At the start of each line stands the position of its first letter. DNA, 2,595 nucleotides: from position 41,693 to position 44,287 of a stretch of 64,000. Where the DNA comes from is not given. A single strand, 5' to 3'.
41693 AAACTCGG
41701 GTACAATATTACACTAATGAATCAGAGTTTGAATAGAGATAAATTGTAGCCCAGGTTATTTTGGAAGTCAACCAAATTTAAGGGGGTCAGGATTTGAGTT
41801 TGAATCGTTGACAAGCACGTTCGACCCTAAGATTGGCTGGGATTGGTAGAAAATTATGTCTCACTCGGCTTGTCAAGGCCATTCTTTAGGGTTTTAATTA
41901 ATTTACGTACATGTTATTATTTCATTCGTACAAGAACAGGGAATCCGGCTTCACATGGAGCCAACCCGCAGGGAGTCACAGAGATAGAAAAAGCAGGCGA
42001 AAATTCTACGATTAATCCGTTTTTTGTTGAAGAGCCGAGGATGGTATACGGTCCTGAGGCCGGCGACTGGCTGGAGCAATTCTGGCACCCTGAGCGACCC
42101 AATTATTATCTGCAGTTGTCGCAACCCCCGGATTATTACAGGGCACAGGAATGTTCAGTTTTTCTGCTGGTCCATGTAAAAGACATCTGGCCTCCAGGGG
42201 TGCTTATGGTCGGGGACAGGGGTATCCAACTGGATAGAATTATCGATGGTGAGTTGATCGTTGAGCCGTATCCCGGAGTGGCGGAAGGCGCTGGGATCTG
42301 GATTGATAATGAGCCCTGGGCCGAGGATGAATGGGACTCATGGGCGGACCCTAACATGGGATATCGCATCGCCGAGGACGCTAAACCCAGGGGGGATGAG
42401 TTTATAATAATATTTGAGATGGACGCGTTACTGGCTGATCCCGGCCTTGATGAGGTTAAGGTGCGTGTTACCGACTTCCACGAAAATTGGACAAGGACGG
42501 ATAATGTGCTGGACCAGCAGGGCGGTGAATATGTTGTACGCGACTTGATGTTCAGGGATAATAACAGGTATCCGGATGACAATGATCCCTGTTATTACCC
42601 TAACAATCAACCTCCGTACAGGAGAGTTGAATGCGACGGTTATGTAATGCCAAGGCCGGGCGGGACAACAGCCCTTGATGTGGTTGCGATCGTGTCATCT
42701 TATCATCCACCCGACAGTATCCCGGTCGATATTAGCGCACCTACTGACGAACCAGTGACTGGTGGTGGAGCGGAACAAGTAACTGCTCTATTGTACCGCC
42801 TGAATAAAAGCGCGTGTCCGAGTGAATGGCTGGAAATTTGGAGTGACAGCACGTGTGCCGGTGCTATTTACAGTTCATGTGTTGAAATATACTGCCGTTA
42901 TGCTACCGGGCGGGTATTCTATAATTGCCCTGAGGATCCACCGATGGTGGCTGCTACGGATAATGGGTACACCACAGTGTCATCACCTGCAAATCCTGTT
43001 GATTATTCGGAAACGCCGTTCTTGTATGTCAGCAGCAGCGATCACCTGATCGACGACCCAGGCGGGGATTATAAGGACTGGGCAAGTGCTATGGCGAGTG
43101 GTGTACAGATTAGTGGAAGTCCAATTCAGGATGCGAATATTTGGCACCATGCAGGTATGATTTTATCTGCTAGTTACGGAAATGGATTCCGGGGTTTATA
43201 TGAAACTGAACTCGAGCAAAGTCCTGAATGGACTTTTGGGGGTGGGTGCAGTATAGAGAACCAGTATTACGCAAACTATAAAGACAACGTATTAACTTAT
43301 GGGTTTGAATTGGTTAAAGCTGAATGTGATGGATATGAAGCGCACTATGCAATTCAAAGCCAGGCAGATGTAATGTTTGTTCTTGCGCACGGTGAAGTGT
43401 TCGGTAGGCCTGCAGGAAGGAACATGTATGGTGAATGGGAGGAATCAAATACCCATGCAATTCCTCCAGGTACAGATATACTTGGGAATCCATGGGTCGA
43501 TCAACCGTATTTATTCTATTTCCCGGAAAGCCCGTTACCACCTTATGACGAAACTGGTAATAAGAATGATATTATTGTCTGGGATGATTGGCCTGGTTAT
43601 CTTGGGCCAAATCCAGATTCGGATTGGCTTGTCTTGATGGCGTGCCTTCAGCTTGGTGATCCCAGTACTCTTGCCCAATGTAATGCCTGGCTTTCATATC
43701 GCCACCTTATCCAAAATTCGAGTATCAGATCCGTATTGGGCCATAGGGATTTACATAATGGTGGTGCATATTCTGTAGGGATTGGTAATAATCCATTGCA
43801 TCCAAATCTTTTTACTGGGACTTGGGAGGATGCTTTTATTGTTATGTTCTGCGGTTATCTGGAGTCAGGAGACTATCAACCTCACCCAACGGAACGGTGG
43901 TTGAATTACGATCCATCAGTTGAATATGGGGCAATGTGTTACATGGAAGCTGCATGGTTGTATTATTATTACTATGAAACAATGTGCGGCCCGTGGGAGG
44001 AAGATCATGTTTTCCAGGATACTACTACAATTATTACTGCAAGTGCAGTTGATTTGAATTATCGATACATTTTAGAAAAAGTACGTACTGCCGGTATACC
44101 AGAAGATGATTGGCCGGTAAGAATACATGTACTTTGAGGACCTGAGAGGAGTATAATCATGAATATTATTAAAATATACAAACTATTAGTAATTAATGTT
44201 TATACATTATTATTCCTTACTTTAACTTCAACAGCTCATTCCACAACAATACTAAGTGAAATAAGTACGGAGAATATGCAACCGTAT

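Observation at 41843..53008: Tandem array of an undescribed two-gene module (His/Cys 'A' protein plus exported beta-propeller 'B' protein), laid out like a polymorphic-effector locus with orphan cassettes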

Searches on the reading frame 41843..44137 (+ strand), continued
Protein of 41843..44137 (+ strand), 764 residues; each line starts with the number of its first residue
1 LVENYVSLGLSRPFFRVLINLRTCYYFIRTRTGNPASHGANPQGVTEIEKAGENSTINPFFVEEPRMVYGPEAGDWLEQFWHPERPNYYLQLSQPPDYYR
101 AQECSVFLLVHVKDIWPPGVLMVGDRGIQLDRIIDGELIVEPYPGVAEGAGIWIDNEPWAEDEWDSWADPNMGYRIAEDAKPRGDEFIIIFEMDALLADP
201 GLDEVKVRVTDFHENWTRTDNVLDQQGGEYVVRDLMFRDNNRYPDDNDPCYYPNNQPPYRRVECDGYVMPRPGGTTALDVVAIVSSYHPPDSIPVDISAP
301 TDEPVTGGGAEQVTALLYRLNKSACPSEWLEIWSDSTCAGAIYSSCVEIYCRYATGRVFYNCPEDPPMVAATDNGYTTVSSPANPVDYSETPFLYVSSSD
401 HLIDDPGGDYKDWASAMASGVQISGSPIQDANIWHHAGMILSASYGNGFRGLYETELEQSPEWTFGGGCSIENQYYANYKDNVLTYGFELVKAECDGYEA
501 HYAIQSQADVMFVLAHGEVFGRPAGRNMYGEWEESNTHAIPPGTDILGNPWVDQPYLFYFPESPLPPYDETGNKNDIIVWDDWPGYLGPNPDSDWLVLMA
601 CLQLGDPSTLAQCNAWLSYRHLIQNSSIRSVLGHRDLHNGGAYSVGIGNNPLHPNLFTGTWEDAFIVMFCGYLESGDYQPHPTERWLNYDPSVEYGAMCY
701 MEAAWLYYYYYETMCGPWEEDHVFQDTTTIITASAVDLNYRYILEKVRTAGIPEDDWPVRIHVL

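Call 61: find_encoding_contigs(protein=P0001, flank=10000, max_places=6)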
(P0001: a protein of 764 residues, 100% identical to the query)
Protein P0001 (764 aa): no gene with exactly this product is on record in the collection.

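Call 66: find_related_loci(query=A4, collection=metagenome_contigs, flank=10000)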
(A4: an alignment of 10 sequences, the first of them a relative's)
Query A4 (1143 aa) in metagenome_contigs; peptide patterns used: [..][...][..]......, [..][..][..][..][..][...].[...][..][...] (x = any residue, [..] = any of these).
115 stretches matched a pattern, but none encodes a relative of the query by tblastn (E <= 1e-3).

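Call 67: find_encoding_contigs(protein=P0026, flank=10000, max_places=3)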
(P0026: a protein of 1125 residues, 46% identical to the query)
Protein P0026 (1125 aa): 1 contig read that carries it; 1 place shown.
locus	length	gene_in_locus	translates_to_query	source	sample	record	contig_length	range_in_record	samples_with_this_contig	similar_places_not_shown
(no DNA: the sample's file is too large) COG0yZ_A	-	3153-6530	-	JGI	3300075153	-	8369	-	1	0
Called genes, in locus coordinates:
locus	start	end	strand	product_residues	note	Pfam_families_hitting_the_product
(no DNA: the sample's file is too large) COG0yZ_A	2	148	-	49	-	?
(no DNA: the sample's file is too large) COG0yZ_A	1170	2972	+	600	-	PF05157:MshEN, PF00437:T2SSE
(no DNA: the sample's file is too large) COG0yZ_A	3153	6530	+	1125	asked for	-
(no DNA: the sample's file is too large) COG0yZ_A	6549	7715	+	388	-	-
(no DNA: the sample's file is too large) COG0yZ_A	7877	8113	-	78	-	-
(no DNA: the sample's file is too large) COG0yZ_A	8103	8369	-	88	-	?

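Call 72: search_protein_families(library=pfam, alignment_id=A9, max_evalue=1)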
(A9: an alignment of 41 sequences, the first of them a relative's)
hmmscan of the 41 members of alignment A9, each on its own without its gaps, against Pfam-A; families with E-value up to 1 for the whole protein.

A. member 1, P0030 (1091 aa): 0 families

B. families by the number of members that match (of 41 scanned): 6 families
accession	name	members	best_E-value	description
PF16476.10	DUF5053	1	0.016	Domain of unknown function (DUF5053)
PF02979.21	NHase_alpha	1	0.13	Nitrile hydratase, alpha chain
PF00729.24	Viral_coat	1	0.16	Viral coat protein (S domain)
PF20350.3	DUF6645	1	0.21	Family of unknown function (DUF6645)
PF25349.1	PH_PHS1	1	0.22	Poor homologous synapsis protein PH domain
PF21363.3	TRAF3_RING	1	0.52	TNF receptor-associated factor 2/3/5, RING domain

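Call 89: search_protein_families(library=padloc, proteins=[window:42008-44137:+, P0004], max_evalue=0.01)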
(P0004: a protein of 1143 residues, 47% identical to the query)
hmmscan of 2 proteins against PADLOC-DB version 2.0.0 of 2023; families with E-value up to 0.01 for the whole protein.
window:42008-44137:+ (709 aa): 0 families

P0004 (1143 aa): 0 families

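Call 91: find_encoding_contigs(protein=P0041, flank=10000, max_places=3)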
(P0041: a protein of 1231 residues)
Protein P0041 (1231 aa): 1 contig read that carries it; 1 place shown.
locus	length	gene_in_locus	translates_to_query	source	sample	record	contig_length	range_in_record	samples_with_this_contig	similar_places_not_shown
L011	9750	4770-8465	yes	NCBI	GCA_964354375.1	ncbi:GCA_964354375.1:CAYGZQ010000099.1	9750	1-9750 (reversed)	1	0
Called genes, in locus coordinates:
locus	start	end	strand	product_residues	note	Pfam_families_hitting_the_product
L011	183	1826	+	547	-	PF06739:SBBP (faint)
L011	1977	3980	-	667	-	PF13520:AA_permease_2, PF00324:AA_permease (weak)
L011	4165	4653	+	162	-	PF01312:Bac_export_2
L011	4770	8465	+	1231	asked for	-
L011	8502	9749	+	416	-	?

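Call 96: search_solved_structures(query=A9, max_evalue=10, show_alignments=2)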
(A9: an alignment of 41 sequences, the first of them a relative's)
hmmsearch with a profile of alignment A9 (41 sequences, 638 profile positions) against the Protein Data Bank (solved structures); distinct sequences matched with E-value up to 10: 0.

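Call 97: search_solved_structures(query=A4, max_evalue=10, show_alignments=1)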
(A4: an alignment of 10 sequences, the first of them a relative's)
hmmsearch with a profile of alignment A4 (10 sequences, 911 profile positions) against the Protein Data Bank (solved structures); distinct sequences matched with E-value up to 10: 2.
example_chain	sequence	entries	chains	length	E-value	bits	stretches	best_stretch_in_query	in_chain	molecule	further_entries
6elt_A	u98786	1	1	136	0.68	11.3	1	25-113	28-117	Polyphenol oxidase, chloroplastic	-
6elv_A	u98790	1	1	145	0.83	11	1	25-113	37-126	Polyphenol oxidase, chloroplastic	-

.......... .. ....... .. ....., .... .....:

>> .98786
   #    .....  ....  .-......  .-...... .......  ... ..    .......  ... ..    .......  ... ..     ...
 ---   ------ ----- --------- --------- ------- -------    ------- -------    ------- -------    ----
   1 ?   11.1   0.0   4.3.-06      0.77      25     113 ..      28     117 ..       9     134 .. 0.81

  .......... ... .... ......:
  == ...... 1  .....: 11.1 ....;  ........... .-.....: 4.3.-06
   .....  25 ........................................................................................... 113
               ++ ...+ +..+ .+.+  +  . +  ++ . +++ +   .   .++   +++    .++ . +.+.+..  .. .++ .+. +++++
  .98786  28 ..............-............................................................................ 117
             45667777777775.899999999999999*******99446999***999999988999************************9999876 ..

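Call 100: find_related_loci(query=A4, collection=viral_contigs, flank=10000)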
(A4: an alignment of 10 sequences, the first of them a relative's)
Query A4 (1143 aa) in viral_contigs; peptide patterns used: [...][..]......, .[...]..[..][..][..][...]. (x = any residue, [..] = any of these).
46 stretches matched a pattern, but none encodes a relative of the query by tblastn (E <= 1e-3).
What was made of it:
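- Tried and rejected: The viral contig scan found no relatives (call 100).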

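Call 102: search_dna_similar(query=window:42008-44137:+, collection=plasmids, mode=protein, max_evalue=0.001, max_rows=10)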
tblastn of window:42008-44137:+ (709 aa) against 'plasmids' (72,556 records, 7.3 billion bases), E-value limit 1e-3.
No match.

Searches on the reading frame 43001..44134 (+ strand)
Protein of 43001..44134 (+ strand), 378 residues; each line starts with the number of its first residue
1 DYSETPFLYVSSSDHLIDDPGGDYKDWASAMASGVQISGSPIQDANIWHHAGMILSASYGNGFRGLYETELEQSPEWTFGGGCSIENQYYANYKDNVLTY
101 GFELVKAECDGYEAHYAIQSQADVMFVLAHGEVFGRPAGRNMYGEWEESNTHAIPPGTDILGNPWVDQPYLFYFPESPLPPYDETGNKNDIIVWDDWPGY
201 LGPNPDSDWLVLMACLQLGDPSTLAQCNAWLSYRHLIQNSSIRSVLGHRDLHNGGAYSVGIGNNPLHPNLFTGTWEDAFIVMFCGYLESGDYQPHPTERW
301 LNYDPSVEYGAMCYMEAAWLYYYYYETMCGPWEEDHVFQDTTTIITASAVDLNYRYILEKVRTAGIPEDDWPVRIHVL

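Call 58: search_solved_structures(query=A7, max_evalue=10, show_alignments=3)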
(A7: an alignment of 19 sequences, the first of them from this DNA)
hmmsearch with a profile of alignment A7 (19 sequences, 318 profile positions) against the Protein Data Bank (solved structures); distinct sequences matched with E-value up to 10: 0.
